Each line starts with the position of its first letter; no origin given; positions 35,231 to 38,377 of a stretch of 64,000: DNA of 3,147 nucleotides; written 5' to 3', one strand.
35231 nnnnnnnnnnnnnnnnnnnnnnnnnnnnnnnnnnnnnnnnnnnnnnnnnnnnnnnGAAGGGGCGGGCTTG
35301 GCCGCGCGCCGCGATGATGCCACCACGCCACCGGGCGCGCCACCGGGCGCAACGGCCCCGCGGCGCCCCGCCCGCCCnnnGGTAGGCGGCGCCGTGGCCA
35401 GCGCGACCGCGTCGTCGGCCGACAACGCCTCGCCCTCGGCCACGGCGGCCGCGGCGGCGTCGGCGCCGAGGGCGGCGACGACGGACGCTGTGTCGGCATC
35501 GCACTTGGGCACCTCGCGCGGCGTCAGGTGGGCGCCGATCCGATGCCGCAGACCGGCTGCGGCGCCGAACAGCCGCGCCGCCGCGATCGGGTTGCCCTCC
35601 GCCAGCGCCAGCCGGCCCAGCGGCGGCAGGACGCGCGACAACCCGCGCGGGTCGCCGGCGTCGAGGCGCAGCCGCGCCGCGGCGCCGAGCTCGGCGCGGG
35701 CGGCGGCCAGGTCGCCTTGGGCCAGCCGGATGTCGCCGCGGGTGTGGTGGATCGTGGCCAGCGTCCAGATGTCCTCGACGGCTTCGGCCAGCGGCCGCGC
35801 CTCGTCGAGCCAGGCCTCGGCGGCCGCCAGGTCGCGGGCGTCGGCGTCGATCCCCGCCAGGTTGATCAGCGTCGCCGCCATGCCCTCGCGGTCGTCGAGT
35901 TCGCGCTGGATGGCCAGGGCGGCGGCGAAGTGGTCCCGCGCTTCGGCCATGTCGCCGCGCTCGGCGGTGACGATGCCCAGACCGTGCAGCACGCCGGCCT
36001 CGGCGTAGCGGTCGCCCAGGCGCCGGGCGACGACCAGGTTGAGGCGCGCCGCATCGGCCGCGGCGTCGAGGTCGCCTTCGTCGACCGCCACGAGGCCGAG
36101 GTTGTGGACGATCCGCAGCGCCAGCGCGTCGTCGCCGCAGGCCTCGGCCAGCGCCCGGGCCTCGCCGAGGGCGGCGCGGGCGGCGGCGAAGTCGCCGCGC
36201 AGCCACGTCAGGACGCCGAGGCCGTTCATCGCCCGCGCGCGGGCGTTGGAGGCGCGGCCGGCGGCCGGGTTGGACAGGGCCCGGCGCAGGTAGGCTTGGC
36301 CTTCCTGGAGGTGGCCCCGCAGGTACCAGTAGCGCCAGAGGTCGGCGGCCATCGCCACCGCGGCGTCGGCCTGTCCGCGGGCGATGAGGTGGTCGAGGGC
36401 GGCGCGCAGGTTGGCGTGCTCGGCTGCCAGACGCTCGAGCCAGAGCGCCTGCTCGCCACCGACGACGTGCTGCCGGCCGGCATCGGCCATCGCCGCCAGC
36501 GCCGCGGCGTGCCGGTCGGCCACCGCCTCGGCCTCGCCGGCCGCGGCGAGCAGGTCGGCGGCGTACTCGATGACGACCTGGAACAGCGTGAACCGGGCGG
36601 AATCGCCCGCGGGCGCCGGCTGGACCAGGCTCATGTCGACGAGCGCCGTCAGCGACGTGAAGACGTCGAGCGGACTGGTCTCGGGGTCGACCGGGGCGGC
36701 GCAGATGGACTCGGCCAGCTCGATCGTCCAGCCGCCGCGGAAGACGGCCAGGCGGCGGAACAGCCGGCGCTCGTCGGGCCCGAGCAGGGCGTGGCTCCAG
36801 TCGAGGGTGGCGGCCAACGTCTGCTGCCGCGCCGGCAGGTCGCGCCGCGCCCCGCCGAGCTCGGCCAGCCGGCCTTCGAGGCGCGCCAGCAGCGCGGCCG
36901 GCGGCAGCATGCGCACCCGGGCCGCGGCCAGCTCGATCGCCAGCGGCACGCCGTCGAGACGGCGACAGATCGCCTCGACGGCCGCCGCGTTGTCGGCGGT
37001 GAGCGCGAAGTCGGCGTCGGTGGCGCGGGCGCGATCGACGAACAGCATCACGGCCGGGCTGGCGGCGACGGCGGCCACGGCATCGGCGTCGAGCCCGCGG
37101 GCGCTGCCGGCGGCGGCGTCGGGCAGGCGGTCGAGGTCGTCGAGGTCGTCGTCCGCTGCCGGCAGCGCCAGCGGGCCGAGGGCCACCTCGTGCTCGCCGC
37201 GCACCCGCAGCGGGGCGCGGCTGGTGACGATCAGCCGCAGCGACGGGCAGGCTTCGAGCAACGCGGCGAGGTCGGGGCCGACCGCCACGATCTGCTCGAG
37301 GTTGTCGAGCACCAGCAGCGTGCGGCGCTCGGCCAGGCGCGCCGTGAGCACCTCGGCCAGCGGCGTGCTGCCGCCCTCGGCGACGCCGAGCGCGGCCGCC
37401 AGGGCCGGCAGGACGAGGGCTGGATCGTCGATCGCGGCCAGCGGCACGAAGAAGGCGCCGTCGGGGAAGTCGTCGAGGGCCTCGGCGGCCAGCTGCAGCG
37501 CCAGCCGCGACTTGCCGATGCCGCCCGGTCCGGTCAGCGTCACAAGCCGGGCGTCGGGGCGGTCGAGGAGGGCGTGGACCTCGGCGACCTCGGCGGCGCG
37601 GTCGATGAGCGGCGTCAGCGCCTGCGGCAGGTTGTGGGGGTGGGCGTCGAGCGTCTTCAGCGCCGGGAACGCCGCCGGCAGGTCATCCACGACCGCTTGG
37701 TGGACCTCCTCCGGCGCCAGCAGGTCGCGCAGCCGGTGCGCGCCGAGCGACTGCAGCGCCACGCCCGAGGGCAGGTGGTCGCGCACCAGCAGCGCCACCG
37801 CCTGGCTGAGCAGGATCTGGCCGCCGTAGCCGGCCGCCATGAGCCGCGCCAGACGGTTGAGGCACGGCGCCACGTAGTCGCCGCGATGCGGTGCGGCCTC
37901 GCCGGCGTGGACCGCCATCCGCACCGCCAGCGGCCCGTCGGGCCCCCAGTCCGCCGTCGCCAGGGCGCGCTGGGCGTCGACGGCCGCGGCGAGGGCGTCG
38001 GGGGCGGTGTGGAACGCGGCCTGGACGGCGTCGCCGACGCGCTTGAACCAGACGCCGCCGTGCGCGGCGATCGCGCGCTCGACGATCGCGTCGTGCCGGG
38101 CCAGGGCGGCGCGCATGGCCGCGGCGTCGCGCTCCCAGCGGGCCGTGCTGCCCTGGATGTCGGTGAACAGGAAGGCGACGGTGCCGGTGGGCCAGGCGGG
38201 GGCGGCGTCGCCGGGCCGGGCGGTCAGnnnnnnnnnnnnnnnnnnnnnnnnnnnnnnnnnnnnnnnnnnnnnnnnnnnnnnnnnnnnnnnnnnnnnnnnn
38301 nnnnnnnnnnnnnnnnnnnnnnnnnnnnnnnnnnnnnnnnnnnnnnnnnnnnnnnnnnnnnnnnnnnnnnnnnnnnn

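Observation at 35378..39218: Three-gene cassette: two small membrane proteins plus a cyclase-NB-ARC-TPR (STAND-like) protein with no identifiable start codon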

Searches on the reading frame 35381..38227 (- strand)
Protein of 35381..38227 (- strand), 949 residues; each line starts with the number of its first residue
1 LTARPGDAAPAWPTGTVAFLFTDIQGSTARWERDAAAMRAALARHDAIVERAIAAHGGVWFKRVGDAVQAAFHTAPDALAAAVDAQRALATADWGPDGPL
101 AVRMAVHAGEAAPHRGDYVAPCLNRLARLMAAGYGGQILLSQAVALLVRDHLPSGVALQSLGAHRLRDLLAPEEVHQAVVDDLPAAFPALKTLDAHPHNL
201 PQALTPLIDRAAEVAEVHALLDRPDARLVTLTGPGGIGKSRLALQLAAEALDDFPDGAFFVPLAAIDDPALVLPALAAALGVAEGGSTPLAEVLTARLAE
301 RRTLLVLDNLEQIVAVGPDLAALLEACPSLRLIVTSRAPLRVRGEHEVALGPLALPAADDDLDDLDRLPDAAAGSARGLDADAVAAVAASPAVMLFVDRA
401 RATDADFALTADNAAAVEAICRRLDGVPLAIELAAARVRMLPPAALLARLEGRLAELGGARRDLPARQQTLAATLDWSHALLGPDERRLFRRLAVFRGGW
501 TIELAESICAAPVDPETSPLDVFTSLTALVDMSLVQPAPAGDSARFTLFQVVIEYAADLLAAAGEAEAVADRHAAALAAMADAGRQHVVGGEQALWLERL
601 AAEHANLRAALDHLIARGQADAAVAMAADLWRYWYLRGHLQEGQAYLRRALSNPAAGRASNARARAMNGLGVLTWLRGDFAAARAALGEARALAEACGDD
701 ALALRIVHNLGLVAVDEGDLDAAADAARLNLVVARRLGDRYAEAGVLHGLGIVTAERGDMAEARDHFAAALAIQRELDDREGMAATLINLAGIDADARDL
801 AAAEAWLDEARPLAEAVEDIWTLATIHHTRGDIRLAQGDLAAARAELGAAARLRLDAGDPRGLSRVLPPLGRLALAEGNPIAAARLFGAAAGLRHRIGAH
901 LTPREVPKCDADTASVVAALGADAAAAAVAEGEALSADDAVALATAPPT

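Call 5: search_protein_families(library=pfam, proteins=[window:35381-38227:-], max_evalue=0.1)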
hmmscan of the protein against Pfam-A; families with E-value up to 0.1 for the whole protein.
window:35381-38227:- (949 aa): 13 families
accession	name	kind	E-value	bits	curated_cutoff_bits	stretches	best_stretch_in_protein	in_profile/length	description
PF13424.12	TPR_12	-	3.2e-15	56.5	30.1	4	744-815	3-76/77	Tetratricopeptide repeat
PF13401.12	AAA_22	-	4.8e-07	30.6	27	1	225-328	4-105/130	AAA domain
PF13191.12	AAA_16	-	3.4e-05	24.9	32.6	1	207-323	2-155/167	AAA ATPase domain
PF05729.18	NACHT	-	0.00011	22.5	26.7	1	227-338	1-130/167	NACHT domain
PF13481.12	AAA_25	-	0.00031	20.9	27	1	224-334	31-148/195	AAA domain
PF13374.12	TPR_10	-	0.00039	20.8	27.5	2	664-695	2-33/42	Tetratricopeptide repeat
PF00211.25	Guanylate_cyc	-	0.00061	19.9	21.9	1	13-89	5-85/183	Adenylate and Guanylate cyclase catalytic domain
PF01637.24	ATPase_2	-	0.0012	19.1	33.2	1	208-266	2-60/225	ATPase domain predominantly from Archaea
PF25199.1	nSTAND_NTPase5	-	0.0012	19.1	34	1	200-337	11-133/145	Novel STAND NTPase 5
PF00931.28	NB-ARC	-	0.0017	18.1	23.5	1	215-312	6-111/248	NB-ARC domain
PF13181.12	TPR_8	-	0.0026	18.2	25.7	0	825-854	2-31/34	Tetratricopeptide repeat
PF20720.3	nSTAND3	-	0.0067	16.6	27.2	1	226-264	17-52/155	Novel STAND NTPase 3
PF13173.12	AAA_14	-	0.013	15.9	27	1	227-336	3-97/129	AAA domain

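Call 6: search_protein_families(library=padloc, proteins=[window:35381-38227:-], max_evalue=0.1)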
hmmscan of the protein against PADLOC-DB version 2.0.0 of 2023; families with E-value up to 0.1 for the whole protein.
window:35381-38227:- (949 aa): 2 families
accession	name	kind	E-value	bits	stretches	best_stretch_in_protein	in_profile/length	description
PDLC01169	TPR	-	3.1e-09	34.6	1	709-794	114-199/252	TPR repeats containing protein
PDLC04140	mad8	-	0.013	13.1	1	222-256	23-57/314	mads_8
